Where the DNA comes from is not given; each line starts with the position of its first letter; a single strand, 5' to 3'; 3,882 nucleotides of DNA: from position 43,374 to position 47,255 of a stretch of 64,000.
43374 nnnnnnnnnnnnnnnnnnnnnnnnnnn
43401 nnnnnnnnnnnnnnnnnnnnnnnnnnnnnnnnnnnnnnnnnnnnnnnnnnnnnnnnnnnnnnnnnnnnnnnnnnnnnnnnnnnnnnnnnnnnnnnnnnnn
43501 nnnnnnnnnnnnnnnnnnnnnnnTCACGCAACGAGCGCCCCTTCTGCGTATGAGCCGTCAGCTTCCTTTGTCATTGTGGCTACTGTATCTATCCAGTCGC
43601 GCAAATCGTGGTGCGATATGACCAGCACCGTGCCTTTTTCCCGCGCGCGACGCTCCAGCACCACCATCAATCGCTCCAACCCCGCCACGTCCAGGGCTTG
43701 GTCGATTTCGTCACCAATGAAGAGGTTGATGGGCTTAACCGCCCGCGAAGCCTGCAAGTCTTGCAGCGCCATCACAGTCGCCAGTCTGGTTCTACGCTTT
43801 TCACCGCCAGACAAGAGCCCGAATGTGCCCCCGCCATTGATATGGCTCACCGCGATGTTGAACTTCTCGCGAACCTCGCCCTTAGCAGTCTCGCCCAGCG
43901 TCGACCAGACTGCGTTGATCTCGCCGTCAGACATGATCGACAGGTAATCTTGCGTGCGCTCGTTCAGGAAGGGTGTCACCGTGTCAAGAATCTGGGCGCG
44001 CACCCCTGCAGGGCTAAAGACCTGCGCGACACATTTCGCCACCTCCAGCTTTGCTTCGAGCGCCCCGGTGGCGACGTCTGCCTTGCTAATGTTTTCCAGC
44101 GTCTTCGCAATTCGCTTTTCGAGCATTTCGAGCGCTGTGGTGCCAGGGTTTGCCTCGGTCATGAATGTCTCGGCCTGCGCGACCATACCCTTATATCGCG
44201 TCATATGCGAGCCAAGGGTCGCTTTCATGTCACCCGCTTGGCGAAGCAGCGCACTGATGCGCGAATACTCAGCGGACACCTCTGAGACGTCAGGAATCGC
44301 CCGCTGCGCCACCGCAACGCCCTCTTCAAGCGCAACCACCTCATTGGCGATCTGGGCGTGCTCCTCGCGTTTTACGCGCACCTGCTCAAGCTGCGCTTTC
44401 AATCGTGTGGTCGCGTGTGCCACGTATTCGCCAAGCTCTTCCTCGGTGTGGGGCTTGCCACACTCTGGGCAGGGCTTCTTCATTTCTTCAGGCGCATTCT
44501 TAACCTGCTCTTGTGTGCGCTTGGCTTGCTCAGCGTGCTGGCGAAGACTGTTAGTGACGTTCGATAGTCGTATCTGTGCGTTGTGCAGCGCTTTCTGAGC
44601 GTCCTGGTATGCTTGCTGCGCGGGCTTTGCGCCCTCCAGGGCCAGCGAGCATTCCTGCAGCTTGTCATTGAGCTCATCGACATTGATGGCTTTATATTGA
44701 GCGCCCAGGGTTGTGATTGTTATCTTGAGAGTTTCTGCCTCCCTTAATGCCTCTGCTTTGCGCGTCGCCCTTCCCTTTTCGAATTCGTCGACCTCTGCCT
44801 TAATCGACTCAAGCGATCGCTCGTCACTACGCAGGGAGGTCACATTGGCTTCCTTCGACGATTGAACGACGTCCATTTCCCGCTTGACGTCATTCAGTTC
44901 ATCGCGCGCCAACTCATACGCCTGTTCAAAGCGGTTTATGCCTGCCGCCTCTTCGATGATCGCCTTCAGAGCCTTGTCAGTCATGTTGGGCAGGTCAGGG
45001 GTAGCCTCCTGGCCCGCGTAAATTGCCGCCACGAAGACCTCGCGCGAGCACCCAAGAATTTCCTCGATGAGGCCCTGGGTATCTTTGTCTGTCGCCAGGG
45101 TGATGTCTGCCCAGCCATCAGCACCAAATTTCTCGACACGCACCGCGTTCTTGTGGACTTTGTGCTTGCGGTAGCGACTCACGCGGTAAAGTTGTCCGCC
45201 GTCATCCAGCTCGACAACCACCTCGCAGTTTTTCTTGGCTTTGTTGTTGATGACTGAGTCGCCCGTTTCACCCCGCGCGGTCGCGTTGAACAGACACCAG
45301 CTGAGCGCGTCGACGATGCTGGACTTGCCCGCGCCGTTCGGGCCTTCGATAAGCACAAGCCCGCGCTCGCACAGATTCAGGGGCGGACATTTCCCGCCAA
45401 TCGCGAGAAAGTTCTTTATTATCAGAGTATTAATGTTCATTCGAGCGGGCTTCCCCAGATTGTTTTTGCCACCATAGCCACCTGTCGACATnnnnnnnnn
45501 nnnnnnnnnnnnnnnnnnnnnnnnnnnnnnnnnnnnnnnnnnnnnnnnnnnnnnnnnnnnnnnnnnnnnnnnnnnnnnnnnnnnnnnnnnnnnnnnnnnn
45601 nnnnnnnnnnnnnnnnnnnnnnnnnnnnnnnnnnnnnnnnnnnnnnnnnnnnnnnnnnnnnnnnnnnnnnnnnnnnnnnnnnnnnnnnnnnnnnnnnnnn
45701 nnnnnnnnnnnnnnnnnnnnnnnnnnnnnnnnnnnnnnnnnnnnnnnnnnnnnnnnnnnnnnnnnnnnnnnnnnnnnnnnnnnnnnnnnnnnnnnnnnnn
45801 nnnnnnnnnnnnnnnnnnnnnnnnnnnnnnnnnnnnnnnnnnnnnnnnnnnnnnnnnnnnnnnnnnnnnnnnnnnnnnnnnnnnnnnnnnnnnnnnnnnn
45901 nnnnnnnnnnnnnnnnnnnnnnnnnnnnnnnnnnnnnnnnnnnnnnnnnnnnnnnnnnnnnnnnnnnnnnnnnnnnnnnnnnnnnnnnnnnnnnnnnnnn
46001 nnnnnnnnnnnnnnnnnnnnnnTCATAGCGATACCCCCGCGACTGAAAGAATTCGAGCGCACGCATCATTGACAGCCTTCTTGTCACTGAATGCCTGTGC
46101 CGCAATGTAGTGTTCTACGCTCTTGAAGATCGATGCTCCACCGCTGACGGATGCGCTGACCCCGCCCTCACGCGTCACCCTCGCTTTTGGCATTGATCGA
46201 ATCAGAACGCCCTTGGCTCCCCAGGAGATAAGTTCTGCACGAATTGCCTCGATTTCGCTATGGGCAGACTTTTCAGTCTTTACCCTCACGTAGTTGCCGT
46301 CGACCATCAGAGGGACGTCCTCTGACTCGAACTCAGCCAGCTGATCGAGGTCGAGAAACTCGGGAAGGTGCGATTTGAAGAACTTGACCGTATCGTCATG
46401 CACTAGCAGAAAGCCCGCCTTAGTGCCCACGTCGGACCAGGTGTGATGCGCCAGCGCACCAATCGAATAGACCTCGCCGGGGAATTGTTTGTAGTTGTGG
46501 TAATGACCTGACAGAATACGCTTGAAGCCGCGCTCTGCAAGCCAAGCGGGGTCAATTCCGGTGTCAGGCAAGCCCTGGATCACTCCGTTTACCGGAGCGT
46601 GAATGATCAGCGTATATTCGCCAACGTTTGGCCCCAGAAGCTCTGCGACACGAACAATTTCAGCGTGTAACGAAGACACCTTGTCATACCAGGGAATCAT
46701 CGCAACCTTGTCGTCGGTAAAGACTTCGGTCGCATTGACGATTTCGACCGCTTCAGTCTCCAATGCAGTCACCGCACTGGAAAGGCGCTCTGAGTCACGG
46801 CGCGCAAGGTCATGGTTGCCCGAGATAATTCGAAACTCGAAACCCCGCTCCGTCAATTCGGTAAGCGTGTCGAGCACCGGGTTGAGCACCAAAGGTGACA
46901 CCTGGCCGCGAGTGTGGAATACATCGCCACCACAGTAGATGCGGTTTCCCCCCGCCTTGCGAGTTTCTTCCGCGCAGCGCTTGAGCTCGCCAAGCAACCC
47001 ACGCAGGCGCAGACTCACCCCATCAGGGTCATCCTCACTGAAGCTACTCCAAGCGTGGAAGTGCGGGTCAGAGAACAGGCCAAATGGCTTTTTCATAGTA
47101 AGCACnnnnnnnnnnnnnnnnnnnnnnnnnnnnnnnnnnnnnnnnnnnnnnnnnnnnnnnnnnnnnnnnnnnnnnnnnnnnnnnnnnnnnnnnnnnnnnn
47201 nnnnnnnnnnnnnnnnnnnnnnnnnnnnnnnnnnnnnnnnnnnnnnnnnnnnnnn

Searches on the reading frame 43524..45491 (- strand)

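Call 15: search_protein_families(library=phrogs, proteins=[window:43524-45491:-], max_evalue=0.001)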
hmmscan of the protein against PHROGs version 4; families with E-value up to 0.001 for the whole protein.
window:43524-45491:- (655 aa): 10 families
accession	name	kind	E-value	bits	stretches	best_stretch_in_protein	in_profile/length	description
phrog_77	-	DNA, RNA and nucleotide metabolism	7.4e-131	439.5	1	17-650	295-953/967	SbcC-like subunit of palindrome specific endonuclease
phrog_21388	-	DNA, RNA and nucleotide metabolism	2e-25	90.3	1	18-119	2-110/126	exonuclease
phrog_1499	-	unknown function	2.1e-13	51.3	1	17-392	2-252/427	-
phrog_16465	-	DNA, RNA and nucleotide metabolism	9.2e-07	29.2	1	19-104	4-81/491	exonuclease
phrog_19980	-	unknown function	4.7e-05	22.9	1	40-115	24-102/1068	-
phrog_293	-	moron, auxiliary metabolic gene and host takeover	6e-05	22.2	1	560-630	549-608/1058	ABC transporter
phrog_4747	-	unknown function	0.00017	21.8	1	18-95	1-75/610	-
phrog_25363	-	unknown function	0.00041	21.5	1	18-90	5-74/77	-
phrog_21263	-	unknown function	0.00066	18.8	0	545-631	813-891/940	-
phrog_10445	-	unknown function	0.00096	19.5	1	18-88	3-71/296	-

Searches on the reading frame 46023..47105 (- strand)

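Call 15: search_protein_families(library=phrogs, proteins=[window:46023-47105:-], max_evalue=0.001)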
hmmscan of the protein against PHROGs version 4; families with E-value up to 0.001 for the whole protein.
window:46023-47105:- (360 aa): 3 families
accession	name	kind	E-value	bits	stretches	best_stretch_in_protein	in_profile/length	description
phrog_100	-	DNA, RNA and nucleotide metabolism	1e-56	194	1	3-353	26-372/989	SbcD-like subunit of palindrome specific endonuclease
phrog_34949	-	unknown function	4.9e-39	135.4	1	4-232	1-232/243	-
phrog_1649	-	other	0.00021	21.1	0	4-130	34-136/308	metallo-phosphoesterase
